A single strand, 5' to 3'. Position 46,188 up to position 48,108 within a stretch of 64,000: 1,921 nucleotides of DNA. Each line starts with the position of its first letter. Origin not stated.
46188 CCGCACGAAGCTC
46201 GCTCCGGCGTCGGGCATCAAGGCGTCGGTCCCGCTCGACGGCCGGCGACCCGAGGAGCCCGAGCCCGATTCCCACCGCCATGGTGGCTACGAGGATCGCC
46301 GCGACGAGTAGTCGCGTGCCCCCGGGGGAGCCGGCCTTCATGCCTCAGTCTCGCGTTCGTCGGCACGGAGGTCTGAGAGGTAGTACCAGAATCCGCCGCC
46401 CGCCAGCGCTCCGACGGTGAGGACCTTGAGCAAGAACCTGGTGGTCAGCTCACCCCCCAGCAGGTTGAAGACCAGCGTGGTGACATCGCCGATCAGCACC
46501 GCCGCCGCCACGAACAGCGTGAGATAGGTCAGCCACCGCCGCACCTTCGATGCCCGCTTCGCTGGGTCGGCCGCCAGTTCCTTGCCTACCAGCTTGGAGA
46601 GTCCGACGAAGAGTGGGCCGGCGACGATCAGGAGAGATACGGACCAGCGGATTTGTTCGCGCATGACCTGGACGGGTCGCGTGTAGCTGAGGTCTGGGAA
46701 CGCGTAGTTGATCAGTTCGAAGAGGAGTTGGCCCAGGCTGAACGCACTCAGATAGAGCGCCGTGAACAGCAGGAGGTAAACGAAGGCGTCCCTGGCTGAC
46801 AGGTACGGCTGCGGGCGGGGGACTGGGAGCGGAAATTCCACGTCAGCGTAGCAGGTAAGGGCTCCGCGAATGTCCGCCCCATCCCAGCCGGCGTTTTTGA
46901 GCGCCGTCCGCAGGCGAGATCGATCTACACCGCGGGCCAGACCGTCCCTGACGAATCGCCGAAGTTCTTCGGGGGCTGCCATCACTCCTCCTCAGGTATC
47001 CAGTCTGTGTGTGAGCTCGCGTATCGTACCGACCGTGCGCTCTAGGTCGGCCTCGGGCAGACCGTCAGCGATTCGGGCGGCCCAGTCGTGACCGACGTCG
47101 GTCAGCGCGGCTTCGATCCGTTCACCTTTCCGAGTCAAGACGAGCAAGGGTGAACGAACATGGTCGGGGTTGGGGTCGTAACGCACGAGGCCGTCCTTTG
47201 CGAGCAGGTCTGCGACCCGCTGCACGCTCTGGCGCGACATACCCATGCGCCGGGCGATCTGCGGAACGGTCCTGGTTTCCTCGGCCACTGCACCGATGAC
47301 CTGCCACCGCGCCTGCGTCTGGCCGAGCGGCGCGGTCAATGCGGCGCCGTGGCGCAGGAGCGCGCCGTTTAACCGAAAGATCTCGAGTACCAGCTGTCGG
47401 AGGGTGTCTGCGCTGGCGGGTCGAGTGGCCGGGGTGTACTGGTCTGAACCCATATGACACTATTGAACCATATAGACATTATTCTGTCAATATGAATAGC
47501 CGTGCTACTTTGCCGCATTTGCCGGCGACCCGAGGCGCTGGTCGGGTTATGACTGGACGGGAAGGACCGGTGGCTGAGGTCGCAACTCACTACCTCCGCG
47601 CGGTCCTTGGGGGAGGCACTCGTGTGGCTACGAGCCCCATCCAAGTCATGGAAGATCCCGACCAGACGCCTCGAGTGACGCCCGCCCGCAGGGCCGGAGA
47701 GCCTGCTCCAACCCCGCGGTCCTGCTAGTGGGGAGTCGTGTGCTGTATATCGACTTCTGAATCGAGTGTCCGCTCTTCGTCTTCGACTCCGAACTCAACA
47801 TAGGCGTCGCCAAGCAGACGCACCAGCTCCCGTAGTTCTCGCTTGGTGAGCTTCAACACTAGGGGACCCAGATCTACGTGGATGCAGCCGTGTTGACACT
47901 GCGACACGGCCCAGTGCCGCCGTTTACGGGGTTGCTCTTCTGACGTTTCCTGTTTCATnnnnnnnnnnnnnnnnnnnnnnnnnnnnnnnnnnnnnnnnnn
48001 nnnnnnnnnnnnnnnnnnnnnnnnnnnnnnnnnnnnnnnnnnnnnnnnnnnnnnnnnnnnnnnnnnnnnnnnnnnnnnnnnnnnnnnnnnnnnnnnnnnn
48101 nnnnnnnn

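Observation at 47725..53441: Operon of a secreted tandem CbiX-like chelatase, a beta-propeller, a TonB-dependent receptor and a small Cys/His protein: possible periplasmic metal-extraction uptake system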

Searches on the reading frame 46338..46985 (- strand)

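Call 3: search_protein_families(library=pfam, proteins=[window:46338-46985:-], max_evalue=0.01)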
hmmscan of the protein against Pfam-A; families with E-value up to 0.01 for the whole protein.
window:46338-46985:- (215 aa): 1 family
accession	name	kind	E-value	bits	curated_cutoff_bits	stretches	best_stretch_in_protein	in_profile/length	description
PF18920.5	DUF5671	-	6e-31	107.5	28.4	1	66-201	1-131/132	Domain of unknown function (DUF5671)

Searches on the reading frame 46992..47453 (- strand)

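Call 3: search_protein_families(library=pfam, proteins=[window:46992-47453:-], max_evalue=0.01)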
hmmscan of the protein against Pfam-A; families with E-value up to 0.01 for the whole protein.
window:46992-47453:- (153 aa): 11 families
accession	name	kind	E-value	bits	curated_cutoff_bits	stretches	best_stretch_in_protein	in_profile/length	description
PF12802.13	MarR_2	-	1.3e-11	44.9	27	1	46-100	4-60/61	MarR family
PF13551.12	HTH_29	-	7e-08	32.9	28.1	1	49-90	1-45/64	Winged helix-turn helix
PF13384.12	HTH_23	-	7.1e-06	26.1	24.6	1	47-88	5-45/50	Homeodomain-like domain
PF09339.16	HTH_IclR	-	4.1e-05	23.7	22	1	51-94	7-52/52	IclR helix-turn-helix domain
PF25213.1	HVO_A0261_N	-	5.6e-05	23.4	35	1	43-93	7-57/86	HVO_A0261 N-terminal domain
PF13518.12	HTH_28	-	0.0001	22.8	25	1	51-94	4-46/52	Helix-turn-helix domain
PF01047.28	MarR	-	0.00057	20.2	24.6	1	62-97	19-54/59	MarR family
PF13545.12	HTH_Crp_2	-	0.00063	20.1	27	1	64-91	26-53/70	Crp-like helix-turn-helix domain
PF24270.1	HTH_Cmi2_C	-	0.0017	19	27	1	50-93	78-121/125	Cmi2, C-terminal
PF01325.25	Fe_dep_repress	-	0.008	16.8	26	0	63-94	25-56/60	Iron dependent repressor, N-terminal DNA binding domain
PF01978.25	TrmB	-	0.0095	16.2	25.6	0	56-94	18-56/68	Sugar-specific transcriptional regulator TrmB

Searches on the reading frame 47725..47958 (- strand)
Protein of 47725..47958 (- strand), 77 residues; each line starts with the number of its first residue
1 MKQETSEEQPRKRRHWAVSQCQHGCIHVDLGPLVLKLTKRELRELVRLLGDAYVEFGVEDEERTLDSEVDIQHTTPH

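Call 3: search_protein_families(library=pfam, proteins=[window:47725-47958:-], max_evalue=0.01)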
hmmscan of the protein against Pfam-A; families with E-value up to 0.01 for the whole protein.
window:47725-47958:- (77 aa): 0 families

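Call 5: search_protein_families(library=ncbifam, proteins=[window:47725-47958:-], max_evalue=0.01)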
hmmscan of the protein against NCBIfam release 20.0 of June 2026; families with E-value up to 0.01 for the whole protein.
window:47725-47958:- (77 aa): 0 families

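Call 20: find_homologous_proteins(query=window:47725-47958:-, max_evalue=0.01)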
Query window:47725-47958:- (77 aa): 2 proteins with E <= 0.01 among 2 candidates.
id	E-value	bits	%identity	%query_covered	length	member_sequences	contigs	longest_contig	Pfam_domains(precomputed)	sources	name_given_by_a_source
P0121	4.5e-42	158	95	100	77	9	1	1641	-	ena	-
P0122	6.2e-23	97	65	100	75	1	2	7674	-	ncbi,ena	-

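Call 68: search_solved_structures(query=A3, max_evalue=10, show_alignments=2)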
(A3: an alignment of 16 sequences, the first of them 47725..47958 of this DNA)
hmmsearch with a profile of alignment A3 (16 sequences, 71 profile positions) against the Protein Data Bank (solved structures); distinct sequences matched with E-value up to 10: 15.
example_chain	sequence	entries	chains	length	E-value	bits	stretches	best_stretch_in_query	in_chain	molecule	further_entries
4pq8_A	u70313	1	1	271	5.8e-05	25.9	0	34-58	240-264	DESIGNED PROTEIN OR465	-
4r5d_A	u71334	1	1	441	0.01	18.7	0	33-49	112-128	Leucine rich repeat protein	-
4r5c_A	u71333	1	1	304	0.01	18.7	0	33-51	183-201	Leucine rich repeat protein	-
7qca_SQ0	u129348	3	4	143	0.017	18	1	12-59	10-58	40S ribosomal protein S16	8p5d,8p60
4r6g_A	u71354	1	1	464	0.038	16.9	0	33-58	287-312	leucine rich repeats DLRR_K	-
4r6j_A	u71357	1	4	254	0.25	14.3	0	33-51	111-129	Lucine rich repeats DLRR_H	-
3k4x_A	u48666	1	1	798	0.25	14.3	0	34-56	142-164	Proliferating cell nuclear antigen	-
8cwy_A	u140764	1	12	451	0.78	12.7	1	28-64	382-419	T32-15-1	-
8cws_A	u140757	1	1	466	0.99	12.4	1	28-64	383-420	F4132-2 Chain A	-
9myp_A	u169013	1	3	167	1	12.3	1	1-25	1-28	HORMA domain-containing protein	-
2gza_A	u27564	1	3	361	1.9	11.4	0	11-37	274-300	Type IV secretion system protein VirB11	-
4g6q_A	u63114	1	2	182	2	11.4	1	28-53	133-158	Putative uncharacterized protein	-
8yz7_A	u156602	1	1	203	2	11.4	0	27-65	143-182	Transcriptional regulator, FNR/CRP family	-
4r6f_A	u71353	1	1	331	5.7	9.9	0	33-51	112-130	Leucine rich repeat DLRR_I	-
8ub3_A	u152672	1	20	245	9.2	9.3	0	35-65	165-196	DpHF7 filament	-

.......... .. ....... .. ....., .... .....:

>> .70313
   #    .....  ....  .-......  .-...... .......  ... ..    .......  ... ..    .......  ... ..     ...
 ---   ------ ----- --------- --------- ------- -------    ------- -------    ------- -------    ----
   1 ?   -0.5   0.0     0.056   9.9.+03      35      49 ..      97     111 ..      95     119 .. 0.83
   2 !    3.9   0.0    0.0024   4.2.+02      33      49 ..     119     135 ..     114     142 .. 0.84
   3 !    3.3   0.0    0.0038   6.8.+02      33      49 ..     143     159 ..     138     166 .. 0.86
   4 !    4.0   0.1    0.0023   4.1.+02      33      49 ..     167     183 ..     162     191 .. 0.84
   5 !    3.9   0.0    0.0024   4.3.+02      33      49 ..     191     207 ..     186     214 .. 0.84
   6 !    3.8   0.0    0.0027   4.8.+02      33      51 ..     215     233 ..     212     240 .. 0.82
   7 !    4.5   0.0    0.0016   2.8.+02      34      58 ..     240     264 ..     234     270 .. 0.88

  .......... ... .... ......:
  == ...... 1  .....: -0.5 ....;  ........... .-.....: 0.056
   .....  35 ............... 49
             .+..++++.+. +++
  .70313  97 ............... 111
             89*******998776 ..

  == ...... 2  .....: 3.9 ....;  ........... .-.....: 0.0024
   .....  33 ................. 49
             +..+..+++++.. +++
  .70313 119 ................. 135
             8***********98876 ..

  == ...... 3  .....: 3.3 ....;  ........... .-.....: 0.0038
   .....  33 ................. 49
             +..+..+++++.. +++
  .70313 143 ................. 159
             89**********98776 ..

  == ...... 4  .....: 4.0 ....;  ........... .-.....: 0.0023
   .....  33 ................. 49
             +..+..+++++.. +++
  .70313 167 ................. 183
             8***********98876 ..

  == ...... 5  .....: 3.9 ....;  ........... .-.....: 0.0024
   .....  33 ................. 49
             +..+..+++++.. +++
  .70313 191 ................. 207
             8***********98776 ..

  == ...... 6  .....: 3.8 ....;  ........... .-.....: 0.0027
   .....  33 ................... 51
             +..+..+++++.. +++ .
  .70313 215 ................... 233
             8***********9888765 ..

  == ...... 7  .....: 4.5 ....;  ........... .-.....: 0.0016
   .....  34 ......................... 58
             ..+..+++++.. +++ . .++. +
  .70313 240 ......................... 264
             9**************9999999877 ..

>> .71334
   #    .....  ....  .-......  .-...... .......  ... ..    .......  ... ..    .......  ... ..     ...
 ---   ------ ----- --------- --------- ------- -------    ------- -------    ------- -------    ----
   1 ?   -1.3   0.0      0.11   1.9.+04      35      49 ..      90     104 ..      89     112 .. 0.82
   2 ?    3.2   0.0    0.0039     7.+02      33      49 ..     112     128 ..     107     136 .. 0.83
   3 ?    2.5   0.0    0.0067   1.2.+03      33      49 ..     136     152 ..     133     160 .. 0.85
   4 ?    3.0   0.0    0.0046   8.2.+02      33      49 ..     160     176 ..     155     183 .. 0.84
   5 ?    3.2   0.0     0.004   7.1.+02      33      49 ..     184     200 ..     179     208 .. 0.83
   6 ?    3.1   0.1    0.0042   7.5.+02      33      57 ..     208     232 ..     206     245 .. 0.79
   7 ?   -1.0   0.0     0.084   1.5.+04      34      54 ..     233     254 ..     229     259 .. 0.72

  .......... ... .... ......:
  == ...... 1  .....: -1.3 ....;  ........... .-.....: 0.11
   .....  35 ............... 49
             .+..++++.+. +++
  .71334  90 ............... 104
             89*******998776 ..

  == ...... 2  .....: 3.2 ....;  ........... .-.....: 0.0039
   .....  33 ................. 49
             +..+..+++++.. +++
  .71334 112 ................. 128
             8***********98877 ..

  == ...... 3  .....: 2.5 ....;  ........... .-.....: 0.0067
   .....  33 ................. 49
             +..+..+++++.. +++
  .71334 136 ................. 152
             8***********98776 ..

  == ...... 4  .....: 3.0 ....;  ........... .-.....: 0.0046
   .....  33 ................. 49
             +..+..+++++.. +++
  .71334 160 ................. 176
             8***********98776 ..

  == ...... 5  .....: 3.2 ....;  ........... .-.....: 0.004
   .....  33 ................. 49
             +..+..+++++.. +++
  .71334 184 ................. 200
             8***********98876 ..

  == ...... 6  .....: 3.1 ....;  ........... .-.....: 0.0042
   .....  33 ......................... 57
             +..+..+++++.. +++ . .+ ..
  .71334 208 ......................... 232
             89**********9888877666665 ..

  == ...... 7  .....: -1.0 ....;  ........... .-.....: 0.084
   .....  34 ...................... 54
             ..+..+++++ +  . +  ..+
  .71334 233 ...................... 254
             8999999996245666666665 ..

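Call 69: search_protein_families(library=pfam, alignment_id=A3, max_evalue=1)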
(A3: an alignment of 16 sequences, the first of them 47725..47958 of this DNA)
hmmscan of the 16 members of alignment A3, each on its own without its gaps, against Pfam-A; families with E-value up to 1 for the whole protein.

A. member 1, window:47725-47958:- (77 aa): 0 families

B. families by the number of members that match (of 16 scanned): 4 families
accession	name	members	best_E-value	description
PF20391.3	DUF6686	7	1.1e-05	Family of unknown function (DUF6686)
PF06397.17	Desulfoferrod_N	1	0.077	Desulfoferrodoxin, N-terminal domain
PF10355.14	Ytp1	1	0.15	Protein YTP1-like, C-terminal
PF18597.7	SH3_19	1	0.27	Myosin X N-terminal SH3 domain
